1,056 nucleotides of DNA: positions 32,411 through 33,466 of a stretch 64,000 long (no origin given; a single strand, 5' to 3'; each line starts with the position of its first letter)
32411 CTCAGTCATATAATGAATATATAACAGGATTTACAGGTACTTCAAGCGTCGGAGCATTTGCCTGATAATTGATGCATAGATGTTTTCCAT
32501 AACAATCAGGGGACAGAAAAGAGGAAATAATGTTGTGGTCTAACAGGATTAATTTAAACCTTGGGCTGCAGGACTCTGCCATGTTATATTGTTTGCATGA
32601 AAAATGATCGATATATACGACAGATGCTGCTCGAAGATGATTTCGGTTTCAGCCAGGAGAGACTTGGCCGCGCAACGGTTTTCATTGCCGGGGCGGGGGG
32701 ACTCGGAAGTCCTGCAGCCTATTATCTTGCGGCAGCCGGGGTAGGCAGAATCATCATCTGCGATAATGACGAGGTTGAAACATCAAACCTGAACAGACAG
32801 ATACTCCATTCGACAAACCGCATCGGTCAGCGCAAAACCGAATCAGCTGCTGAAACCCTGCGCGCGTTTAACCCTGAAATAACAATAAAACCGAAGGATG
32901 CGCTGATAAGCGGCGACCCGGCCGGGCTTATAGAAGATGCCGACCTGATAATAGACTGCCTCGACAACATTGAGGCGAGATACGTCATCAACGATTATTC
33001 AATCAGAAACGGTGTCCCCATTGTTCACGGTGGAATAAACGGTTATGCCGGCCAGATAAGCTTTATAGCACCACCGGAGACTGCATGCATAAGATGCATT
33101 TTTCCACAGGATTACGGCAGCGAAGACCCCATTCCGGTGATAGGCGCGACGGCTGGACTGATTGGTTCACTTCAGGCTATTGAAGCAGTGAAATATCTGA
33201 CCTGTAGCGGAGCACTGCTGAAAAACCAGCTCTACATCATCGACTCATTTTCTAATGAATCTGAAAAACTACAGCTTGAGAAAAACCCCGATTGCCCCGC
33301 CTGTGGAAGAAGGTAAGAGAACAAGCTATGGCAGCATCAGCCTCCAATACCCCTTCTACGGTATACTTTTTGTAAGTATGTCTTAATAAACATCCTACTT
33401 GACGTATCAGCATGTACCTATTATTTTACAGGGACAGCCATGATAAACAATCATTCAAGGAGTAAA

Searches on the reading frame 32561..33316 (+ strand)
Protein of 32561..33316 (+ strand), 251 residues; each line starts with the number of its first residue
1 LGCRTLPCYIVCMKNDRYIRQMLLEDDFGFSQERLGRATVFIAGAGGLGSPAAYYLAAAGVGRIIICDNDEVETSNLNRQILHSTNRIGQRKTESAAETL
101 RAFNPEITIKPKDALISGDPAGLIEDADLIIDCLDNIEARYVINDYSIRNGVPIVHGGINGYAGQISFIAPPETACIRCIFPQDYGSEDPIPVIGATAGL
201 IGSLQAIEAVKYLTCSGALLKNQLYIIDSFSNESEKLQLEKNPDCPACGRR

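Call 3: search_protein_families(library=pfam, proteins=[window:32561-33316:+], max_evalue=0.1)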
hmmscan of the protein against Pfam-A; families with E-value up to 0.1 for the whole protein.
window:32561-33316:+ (251 aa): 6 families
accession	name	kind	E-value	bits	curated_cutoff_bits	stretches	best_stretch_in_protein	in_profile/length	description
PF00899.27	ThiF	-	3e-66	223.4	28.1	1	20-247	3-238/238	ThiF family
PF01266.30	DAO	-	0.0012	18.9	27.9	1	40-100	2-68/353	FAD dependent oxidoreductase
PF03435.24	Sacchrp_dh_NADP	-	0.0036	18.1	25.1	1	40-153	1-94/129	Saccharopine dehydrogenase NADP binding domain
PF02558.23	ApbA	-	0.0047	17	22.2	1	40-99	1-58/150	Ketopantoate reductase PanE/ApbA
PF03721.20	UDPG_MGDP_dh_N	-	0.031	14.3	27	1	40-85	3-47/187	UDP-glucose/GDP-mannose dehydrogenase family, NAD binding domain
PF01488.26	Shikimate_DH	-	0.079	13.5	24.3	0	34-81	9-56/138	Shikimate / quinate 5-dehydrogenase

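Call 4: search_protein_families(library=ncbifam, proteins=[window:32561-33316:+], max_evalue=0.1)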
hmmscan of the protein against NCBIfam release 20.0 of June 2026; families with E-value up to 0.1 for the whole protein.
window:32561-33316:+ (251 aa): 36 families (the best 25 are shown)
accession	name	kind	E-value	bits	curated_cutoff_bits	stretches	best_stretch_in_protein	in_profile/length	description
NF006444.0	PRK08762.1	equivalog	2.8e-68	230.3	449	1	14-249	124-368/387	molybdopterin-synthase adenylyltransferase MoeB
NF004281.0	PRK05690.1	subfamily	3.5e-60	203.3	266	1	16-249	11-249/250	molybdopterin-synthase adenylyltransferase MoeB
NF006204.0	PRK08328.1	equivalog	1.2e-59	201.8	339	1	16-235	8-227/231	hypothetical protein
NF047750.1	SAMPActivE1UbaA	equivalog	4.8e-58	196.6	450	1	14-250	9-250/270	SAMP-activating enzyme E1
TIGR02356.1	adenyl_thiF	equivalog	1.4e-54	184.6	275.25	1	17-213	1-203/203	thiazole biosynthesis adenylyltransferase ThiF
TIGR02355.1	moeB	equivalog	7.6e-50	169.5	376.55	1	17-248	4-240/240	molybdopterin-synthase adenylyltransferase MoeB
NF005902.0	PRK07878.1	equivalog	5.9e-44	150.5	647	1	16-247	21-262/392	adenylyltransferase/sulfurtransferase MoeZ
NF004111.0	PRK05600.1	equivalog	2.6e-43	148.6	437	1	16-244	20-257/371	ThiF family adenylyltransferase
NF005646.0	PRK07411.1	equivalog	2.2e-42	145.6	633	1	15-247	16-254/390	molybdopterin-synthase adenylyltransferase MoeB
NF009123.0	PRK12475.1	subfamily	3.7e-41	141.5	510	1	15-250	2-245/338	MoeB/ThiF family adenylyltransferase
NF006395.0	PRK08644.1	equivalog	1.6e-29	103.1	159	1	18-163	11-159/215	sulfur carrier protein ThiS adenylyltransferase ThiF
TIGR02354.1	thiF_fam2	equivalog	5.6e-22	78.6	152.2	1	32-145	16-129/200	thiamine biosynthesis protein ThiF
NF011696.0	PRK15116.1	equivalog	1e-19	71.2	304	1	35-166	28-159/268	tRNA cyclic N6-threonylcarbamoyladenosine(37) synthase TcdA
NF006077.0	PRK08223.1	equivalog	1.3e-18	67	266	1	32-163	23-157/296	hypothetical protein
TIGR01408.1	Ube1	subfamily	4.2e-17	61.2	750.05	1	32-172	414-564/1008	ubiquitin-activating enzyme E1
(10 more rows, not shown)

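Call 16: find_homologous_proteins(query=window:32597-33316:+)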
Query window:32597-33316:+ (239 aa): 7288 proteins with E <= 0.001 among 8000 candidates; the best 120 are listed.
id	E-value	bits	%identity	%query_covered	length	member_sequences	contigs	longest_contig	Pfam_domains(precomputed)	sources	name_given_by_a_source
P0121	1.3e-155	534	100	100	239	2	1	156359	PF00899.28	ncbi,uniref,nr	ncbi:MAG: HesA/MoeB/ThiF family protein [Spirochaetales bacterium]|uniref:HesA/MoeB/ThiF family prot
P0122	1.5e-133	462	86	99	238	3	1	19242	PF00899.28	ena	-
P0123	7.8e-127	440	81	99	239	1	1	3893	PF00899.28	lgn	-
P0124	2.1e-124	432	80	99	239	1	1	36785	PF00899.28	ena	-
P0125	5.2e-120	417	77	99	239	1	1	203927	PF00899.28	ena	-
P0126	3.0e-119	415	76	99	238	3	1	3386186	PF00899.28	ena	-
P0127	7.9e-116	404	75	100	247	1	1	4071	PF00899.28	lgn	-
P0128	1.1e-113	397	74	99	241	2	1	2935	PF00899.28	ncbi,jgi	-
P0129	2.3e-113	396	74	99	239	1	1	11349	PF00899.28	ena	-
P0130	1.5e-112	393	71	100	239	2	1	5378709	PF00899.28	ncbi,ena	-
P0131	1.8e-112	393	74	99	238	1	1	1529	PF00899.28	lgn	-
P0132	1.2e-109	384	75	95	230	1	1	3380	PF00899.28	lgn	-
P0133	8.0e-101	355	66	99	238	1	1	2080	PF00899.28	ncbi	-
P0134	8.8e-101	355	65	100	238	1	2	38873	PF00899.28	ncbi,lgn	-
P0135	3.0e-100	353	69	97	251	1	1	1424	PF00899.28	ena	-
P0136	1.6e-98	347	67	99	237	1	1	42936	PF00899.28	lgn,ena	-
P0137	2.2e-98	347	67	97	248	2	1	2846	PF00899.28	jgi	jgi:adenylyltransferase/sulfurtransferase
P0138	1.4e-96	341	66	99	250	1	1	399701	PF00899.28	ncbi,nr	ncbi:MAG: HesA/MoeB/ThiF family protein [Spirochaetales bacterium]|nr:HesA/MoeB/ThiF family protein 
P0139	2.9e-96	340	67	97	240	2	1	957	PF00899.28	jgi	jgi:adenylyltransferase/sulfurtransferase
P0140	1.1e-95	338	66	98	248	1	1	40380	PF00899.28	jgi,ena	-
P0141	1.3e-95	338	64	100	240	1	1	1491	PF00899.28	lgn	-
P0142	7.6e-95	335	65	98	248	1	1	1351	PF00899.28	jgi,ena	-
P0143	4.0e-91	323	65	98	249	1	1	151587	PF00899.28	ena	-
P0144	8.0e-89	315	63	98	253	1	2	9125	PF00899.28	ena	-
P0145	2.1e-85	304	62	97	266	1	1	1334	PF00899.28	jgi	-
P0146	1.4e-83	298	58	98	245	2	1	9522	PF00899.28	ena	-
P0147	7.6e-80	286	57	97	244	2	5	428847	PF00899.28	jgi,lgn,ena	-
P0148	1.5e-75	272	56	97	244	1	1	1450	PF00899.28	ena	-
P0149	7.5e-74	266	53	97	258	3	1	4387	PF00899.28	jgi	jgi:adenylyltransferase/sulfurtransferase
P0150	9.2e-74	266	55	97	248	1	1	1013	PF00899.28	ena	-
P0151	1.3e-73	266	53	98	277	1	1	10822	PF00899.28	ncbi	-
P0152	2.9e-73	264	54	98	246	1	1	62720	PF00899.28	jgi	jgi:molybdopterin-synthase adenylyltransferase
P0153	5.7e-73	264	56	99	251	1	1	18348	PF00899.28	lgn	-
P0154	6.2e-73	263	53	97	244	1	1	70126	PF00899.28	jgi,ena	jgi:molybdopterin-synthase adenylyltransferase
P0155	2.8e-72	261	53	98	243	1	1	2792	PF00899.28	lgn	-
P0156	3.0e-72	261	52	99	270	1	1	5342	PF00899.28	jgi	jgi:adenylyltransferase/sulfurtransferase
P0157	5.0e-72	260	52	98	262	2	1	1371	PF00899.28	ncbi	-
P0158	5.3e-72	260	50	98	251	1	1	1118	PF00899.28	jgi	-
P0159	7.4e-72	260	53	97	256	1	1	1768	PF00899.28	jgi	jgi:molybdopterin/thiamine biosynthesis adenylyltransferase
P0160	9.4e-72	260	54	97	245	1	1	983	PF00899.28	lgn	-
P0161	1.2e-71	259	49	100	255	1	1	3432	PF00899.28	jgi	jgi:adenylyltransferase/sulfurtransferase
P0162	1.6e-71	259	52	97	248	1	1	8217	PF00899.28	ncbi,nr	ncbi:MAG: HesA/MoeB/ThiF family protein [Spirochaetales bacterium]|nr:MAG: HesA/MoeB/ThiF family pro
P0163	3.6e-71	258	49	100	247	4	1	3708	PF00899.28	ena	-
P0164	4.0e-71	257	53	98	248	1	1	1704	PF00899.28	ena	-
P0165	4.4e-71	257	50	100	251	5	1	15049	PF00899.28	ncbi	-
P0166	4.6e-71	257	53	97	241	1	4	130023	PF00899.28,PF03435.25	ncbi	-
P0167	4.7e-71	257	50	99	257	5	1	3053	PF00899.28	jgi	-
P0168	4.9e-71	257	49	100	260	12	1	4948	PF00899.28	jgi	-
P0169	5.5e-71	257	51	98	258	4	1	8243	PF00899.28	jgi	jgi:molybdopterin/thiamine biosynthesis adenylyltransferase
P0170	1.2e-70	256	50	100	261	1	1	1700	PF00899.28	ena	-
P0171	1.3e-70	256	51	99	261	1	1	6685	PF00899.28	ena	-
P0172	1.3e-70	256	53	97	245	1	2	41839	PF00899.28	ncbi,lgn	-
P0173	1.3e-70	256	52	98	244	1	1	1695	PF00899.28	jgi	jgi:molybdopterin/thiamine biosynthesis adenylyltransferase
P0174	1.7e-70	255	50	99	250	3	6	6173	PF00899.28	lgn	-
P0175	1.7e-70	255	48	98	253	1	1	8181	PF00899.28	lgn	-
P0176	1.7e-70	255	52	98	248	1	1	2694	PF00899.28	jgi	jgi:molybdopterin-synthase adenylyltransferase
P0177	2.0e-70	255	49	99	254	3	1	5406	PF00899.28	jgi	jgi:molybdopterin/thiamine biosynthesis adenylyltransferase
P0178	2.1e-70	255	50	99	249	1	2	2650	PF00899.28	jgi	jgi:molybdopterin/thiamine biosynthesis adenylyltransferase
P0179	3.0e-70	255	51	97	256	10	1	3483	PF00899.28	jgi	jgi:molybdopterin/thiamine biosynthesis adenylyltransferase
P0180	3.6e-70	254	53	98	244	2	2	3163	PF00899.28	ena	-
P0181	4.3e-70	254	51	98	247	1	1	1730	PF00899.28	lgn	-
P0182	4.5e-70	254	52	97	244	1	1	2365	PF00899.28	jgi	jgi:adenylyltransferase/sulfurtransferase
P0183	6.1e-70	254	53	99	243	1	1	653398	PF00899.28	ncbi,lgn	-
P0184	7.2e-70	253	54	98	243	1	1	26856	PF00899.28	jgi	-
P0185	7.4e-70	253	53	97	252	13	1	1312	PF00899.28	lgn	-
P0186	8.0e-70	253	49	99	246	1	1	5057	PF00899.28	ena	-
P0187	1.0e-69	253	51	99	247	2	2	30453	PF00899.28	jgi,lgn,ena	-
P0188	1.0e-69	253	48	99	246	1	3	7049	PF00899.28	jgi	jgi:molybdopterin/thiamine biosynthesis adenylyltransferase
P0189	1.0e-69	253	53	99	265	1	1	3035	PF00899.28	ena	-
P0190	1.2e-69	253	50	98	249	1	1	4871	PF00899.28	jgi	jgi:adenylyltransferase/sulfurtransferase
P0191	1.4e-69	252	51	98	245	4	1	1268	PF00899.28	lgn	-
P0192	1.6e-69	252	51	98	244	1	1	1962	PF00899.28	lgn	-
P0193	1.7e-69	252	49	99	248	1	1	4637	PF00899.28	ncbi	-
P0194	2.2e-69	252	51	98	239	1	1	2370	PF00899.28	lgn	-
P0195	2.9e-69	251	50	99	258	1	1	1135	PF00899.28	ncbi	-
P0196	3.1e-69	251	51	98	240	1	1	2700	PF00899.28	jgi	jgi:adenylyltransferase/sulfurtransferase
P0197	3.4e-69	251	48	99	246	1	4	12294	PF00899.28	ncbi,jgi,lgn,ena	-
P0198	4.3e-69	251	52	98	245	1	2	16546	PF00899.28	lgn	-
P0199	4.3e-69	251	53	99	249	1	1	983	PF00899.28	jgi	jgi:adenylyltransferase/sulfurtransferase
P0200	5.6e-69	250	53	97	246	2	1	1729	PF00899.28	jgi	jgi:adenylyltransferase/sulfurtransferase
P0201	5.8e-69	250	51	98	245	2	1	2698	PF00899.28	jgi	jgi:molybdopterin/thiamine biosynthesis adenylyltransferase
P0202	6.0e-69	250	50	98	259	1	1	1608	PF00899.28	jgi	jgi:molybdopterin/thiamine biosynthesis adenylyltransferase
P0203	6.8e-69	250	51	99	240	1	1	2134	PF00899.28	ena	-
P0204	6.9e-69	250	54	98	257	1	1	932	PF00899.28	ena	-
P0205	7.0e-69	250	51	97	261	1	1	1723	PF00899.28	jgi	jgi:adenylyltransferase/sulfurtransferase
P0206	7.2e-69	250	49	98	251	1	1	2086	PF00899.28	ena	-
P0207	8.7e-69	250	49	97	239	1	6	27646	PF00899.28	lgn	-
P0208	9.0e-69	250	54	98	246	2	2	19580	PF00899.28,PF03435.25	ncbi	-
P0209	9.7e-69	250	48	99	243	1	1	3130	PF00899.28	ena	-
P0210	1.2e-68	249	49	99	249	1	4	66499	PF00899.28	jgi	-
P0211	1.3e-68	249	51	98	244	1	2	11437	PF00899.28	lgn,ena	-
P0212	1.3e-68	249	52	98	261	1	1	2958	PF00899.28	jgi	jgi:molybdopterin/thiamine biosynthesis adenylyltransferase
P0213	1.4e-68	249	48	98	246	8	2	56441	PF00899.28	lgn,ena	-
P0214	1.6e-68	249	50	97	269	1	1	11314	PF00899.28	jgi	jgi:adenylyltransferase/sulfurtransferase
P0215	2.0e-68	249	48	99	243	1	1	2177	PF00899.28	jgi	-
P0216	2.1e-68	249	51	98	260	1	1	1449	PF00899.28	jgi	jgi:molybdopterin/thiamine biosynthesis adenylyltransferase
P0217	2.2e-68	249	49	99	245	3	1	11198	PF00899.28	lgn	-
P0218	2.7e-68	248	48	99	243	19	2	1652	PF00899.28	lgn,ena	-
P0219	5.0e-68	247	49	98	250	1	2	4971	PF00899.28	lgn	-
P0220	5.1e-68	247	49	99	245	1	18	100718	PF00899.28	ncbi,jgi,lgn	-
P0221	5.1e-68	247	51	98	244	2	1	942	PF00899.28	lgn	-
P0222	6.5e-68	247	51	99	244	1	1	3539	PF00899.28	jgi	-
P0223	8.2e-68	247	49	99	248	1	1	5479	PF00899.28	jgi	jgi:adenylyltransferase/sulfurtransferase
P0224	9.5e-68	246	50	99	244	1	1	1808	PF00899.28,PF03435.25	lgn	-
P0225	1.0e-67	246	47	100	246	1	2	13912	PF00899.28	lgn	-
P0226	1.1e-67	246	53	98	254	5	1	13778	PF00899.28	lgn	-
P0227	1.1e-67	246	49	100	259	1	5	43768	PF00899.28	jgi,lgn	jgi:adenylyltransferase/sulfurtransferase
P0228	1.1e-67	246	52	98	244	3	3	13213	PF00899.28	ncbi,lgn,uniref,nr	ncbi:MAG: HesA/MoeB/ThiF family protein [Methanocalculus sp. MSAO_Arc2]|uniref:HesA/MoeB/ThiF family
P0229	1.2e-67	246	50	97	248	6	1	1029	PF00899.28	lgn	-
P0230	1.2e-67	246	49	97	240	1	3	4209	PF00899.28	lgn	-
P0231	1.2e-67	246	49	99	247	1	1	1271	PF00899.28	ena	-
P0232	1.5e-67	246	49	97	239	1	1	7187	PF00899.28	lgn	-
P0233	1.5e-67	246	51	99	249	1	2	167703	PF00899.28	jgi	jgi:adenylyltransferase/sulfurtransferase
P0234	1.6e-67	246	50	97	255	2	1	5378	PF00899.28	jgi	jgi:adenylyltransferase/sulfurtransferase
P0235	1.6e-67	246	51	97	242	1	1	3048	PF00899.28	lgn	-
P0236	1.8e-67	246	49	98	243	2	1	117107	PF00899.28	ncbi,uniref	ncbi:HesA/MoeB/ThiF family protein [Saccharicrinis sp. 156]|uniref:HesA/MoeB/ThiF family protein n=1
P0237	1.8e-67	245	49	98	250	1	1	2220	PF00899.28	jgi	jgi:molybdopterin/thiamine biosynthesis adenylyltransferase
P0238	2.4e-67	245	52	97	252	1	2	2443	PF00899.28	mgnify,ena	mgnify:CR=1 FL=1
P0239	2.6e-67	245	50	98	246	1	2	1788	PF00899.28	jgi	jgi:adenylyltransferase/sulfurtransferase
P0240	2.9e-67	245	50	98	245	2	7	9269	PF00899.28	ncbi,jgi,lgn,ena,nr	ncbi:MAG TPA: HesA/MoeB/ThiF family protein [Chloroflexota bacterium]|nr:HesA/MoeB/ThiF family prote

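Call 18: find_encoding_contigs(protein=P0126, flank=6000, max_places=2)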
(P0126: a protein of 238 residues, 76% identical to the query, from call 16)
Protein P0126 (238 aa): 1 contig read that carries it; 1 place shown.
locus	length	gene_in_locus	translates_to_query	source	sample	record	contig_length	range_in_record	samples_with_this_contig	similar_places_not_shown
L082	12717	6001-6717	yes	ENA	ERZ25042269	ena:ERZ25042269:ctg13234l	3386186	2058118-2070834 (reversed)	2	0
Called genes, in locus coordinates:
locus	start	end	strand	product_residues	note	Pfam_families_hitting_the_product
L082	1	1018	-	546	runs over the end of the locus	PF00015:MCPsignal, PF13682:CZB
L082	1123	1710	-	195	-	-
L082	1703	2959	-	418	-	PF05977:MFS_3, PF00083:Sugar_tr (weak), PF07690:MFS_1, PF12832:MFS_1_like, PF07690:MFS_1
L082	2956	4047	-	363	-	PF00248:Aldo_ket_red, PF13187:Fer4_9 (faint)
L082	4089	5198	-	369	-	PF01926:MMR_HSR1, PF02421:FeoB_N (weak), PF06071:YchF-GTPase_C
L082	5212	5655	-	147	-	PF02681:DUF212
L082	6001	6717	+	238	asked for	PF00899:ThiF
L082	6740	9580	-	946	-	PF00675:Peptidase_M16, PF05193:Peptidase_M16_C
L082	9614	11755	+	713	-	PF07719:TPR_2 (faint), PF13181:TPR_8 (faint), PF23914:TPR_CcmH_CycH (faint), PF00515:TPR_1 (faint), PF13424:TPR_12 (weak), PF17874:TPR_MalT, PF13185:GAF_2 (weak), PF00990:GGDEF, +3 more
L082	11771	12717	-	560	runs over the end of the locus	PF00005:ABC_tran, PF02463:SMC_N (faint), PF13304:AAA_21 (faint), PF12848:ABC_tran_Xtn, PF00005:ABC_tran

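Call 19: find_encoding_contigs(protein=P0130, flank=6000, max_places=2)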
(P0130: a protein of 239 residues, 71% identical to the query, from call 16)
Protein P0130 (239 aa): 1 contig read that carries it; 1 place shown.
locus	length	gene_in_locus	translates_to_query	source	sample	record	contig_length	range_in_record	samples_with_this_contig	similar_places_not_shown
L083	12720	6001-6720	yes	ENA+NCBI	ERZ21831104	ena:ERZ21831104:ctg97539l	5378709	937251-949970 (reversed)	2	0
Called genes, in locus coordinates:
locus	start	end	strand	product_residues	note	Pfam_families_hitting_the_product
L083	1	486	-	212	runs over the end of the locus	PF19540:DUF6064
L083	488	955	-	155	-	PF06966:DUF1295 (weak), PF04191:PEMT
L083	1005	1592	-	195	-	-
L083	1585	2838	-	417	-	PF05977:MFS_3, PF00083:Sugar_tr, PF07690:MFS_1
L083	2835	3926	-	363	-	PF00248:Aldo_ket_red, PF13183:Fer4_8 (weak), PF13187:Fer4_9 (weak)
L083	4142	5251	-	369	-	PF01926:MMR_HSR1, PF02421:FeoB_N (weak), PF06071:YchF-GTPase_C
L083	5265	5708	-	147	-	PF02681:DUF212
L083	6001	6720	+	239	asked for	PF00899:ThiF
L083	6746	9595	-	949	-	PF00675:Peptidase_M16, PF05193:Peptidase_M16_C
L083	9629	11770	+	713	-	PF13424:TPR_12 (weak), PF17874:TPR_MalT, PF13424:TPR_12, PF10602:RPN7, PF01590:GAF, PF13185:GAF_2, PF13492:GAF_3, PF00990:GGDEF, +9 more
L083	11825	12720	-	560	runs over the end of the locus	PF00005:ABC_tran, PF02463:SMC_N (faint), PF13476:AAA_23 (faint), PF13238:AAA_18 (faint), PF13304:AAA_21 (faint), PF12848:ABC_tran_Xtn, PF00005:ABC_tran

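Call 20: find_encoding_contigs(protein=P0138, flank=6000, max_places=2)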
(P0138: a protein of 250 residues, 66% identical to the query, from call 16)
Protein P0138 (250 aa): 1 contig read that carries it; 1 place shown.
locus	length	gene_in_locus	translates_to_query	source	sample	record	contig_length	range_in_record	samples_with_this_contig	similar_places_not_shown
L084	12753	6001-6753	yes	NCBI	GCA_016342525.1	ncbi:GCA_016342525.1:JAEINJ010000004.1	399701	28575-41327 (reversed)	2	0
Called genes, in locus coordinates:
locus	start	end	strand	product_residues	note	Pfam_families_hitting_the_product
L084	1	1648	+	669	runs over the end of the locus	PF13328:HD_4, PF01966:HD, PF04607:RelA_SpoT, PF02824:TGS, PF28438:RelA_RIS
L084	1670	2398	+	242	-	PF00588:SpoU_methylase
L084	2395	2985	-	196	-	-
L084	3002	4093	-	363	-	PF00248:Aldo_ket_red, PF13534:Fer4_17 (faint), PF13187:Fer4_9 (weak)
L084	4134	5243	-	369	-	PF01926:MMR_HSR1, PF02421:FeoB_N (weak), PF06071:YchF-GTPase_C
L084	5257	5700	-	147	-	PF02681:DUF212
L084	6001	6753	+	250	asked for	PF00899:ThiF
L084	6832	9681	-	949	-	PF00675:Peptidase_M16, PF05193:Peptidase_M16_C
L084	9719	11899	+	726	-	PF00515:TPR_1 (faint), PF07719:TPR_2 (faint), PF13424:TPR_12 (weak), PF17874:TPR_MalT (weak), PF13424:TPR_12, PF01590:GAF (weak), PF13185:GAF_2, PF00990:GGDEF, +1 more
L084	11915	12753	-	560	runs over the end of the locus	PF00005:ABC_tran, PF02463:SMC_N (faint), PF13238:AAA_18 (faint), PF13304:AAA_21 (faint), PF12848:ABC_tran_Xtn, PF00005:ABC_tran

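Call 21: find_encoding_contigs(protein=P0125, flank=6000, max_places=2)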
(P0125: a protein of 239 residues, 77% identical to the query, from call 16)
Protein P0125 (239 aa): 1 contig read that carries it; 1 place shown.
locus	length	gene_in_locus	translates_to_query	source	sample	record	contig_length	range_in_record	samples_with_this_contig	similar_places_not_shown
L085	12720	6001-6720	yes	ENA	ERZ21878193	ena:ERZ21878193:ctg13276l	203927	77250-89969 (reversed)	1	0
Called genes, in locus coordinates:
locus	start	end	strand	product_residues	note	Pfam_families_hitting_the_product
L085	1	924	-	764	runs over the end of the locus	PF08269:dCache_2, PF17200:sCache_2, PF00672:HAMP, PF00015:MCPsignal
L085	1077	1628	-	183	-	-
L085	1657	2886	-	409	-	PF05977:MFS_3, PF07690:MFS_1, PF12832:MFS_1_like, PF00083:Sugar_tr (weak), PF07690:MFS_1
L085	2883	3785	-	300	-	PF00248:Aldo_ket_red, PF13183:Fer4_8 (faint)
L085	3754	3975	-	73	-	PF00248:Aldo_ket_red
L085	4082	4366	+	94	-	-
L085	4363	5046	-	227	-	PF01926:MMR_HSR1 (weak)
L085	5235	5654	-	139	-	PF02681:DUF212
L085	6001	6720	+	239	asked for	PF00899:ThiF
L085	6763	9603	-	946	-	PF00675:Peptidase_M16, PF05193:Peptidase_M16_C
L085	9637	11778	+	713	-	PF00515:TPR_1 (faint), PF07719:TPR_2 (faint), PF13181:TPR_8 (faint), PF13424:TPR_12 (weak), PF13424:TPR_12 (weak), PF01590:GAF (weak), PF13185:GAF_2, PF00990:GGDEF, +3 more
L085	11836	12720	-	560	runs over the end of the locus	PF00005:ABC_tran, PF02463:SMC_N (faint), PF13304:AAA_21 (faint), PF12848:ABC_tran_Xtn, PF00005:ABC_tran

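Call 26: find_encoding_contigs(protein=P0147, flank=5000, max_places=2)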
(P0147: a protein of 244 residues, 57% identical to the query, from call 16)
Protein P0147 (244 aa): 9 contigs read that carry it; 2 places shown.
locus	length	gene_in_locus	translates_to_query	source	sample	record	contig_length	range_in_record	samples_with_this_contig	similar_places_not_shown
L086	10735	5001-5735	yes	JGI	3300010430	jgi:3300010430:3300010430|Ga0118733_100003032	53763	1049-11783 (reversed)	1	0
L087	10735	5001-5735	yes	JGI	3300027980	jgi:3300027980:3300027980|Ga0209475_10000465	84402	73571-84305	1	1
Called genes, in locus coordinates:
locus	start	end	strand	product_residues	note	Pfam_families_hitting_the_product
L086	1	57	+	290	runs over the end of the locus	PF08450:SGL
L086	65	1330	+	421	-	PF01208:URO-D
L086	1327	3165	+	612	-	PF02730:AFOR_N, PF01314:AFOR_C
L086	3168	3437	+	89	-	PF02597:ThiS (faint)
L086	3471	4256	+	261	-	PF00106:adh_short, PF08659:KR, PF13561:adh_short_C2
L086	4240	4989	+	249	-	PF00106:adh_short, PF01370:Epimerase (weak), PF08659:KR, PF13460:NAD_binding_10 (weak), PF13561:adh_short_C2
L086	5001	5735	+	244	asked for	PF00899:ThiF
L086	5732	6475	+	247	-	PF00106:adh_short, PF23441:SDR (weak), PF08659:KR, PF13561:adh_short_C2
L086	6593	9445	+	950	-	PF01565:FAD_binding_4, PF02913:FAD-oxidase_C, PF13183:Fer4_8, PF13237:Fer4_10 (faint), PF13534:Fer4_17 (weak), PF02754:CCG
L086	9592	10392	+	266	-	PF04962:KduI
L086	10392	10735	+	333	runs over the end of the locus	PF00356:LacI, PF00532:Peripla_BP_1, PF13407:Peripla_BP_4, PF13377:Peripla_BP_3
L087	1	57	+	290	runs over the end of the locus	PF08450:SGL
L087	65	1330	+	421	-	PF01208:URO-D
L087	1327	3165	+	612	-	PF02730:AFOR_N, PF01314:AFOR_C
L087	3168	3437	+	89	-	PF02597:ThiS (faint)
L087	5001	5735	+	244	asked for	PF00899:ThiF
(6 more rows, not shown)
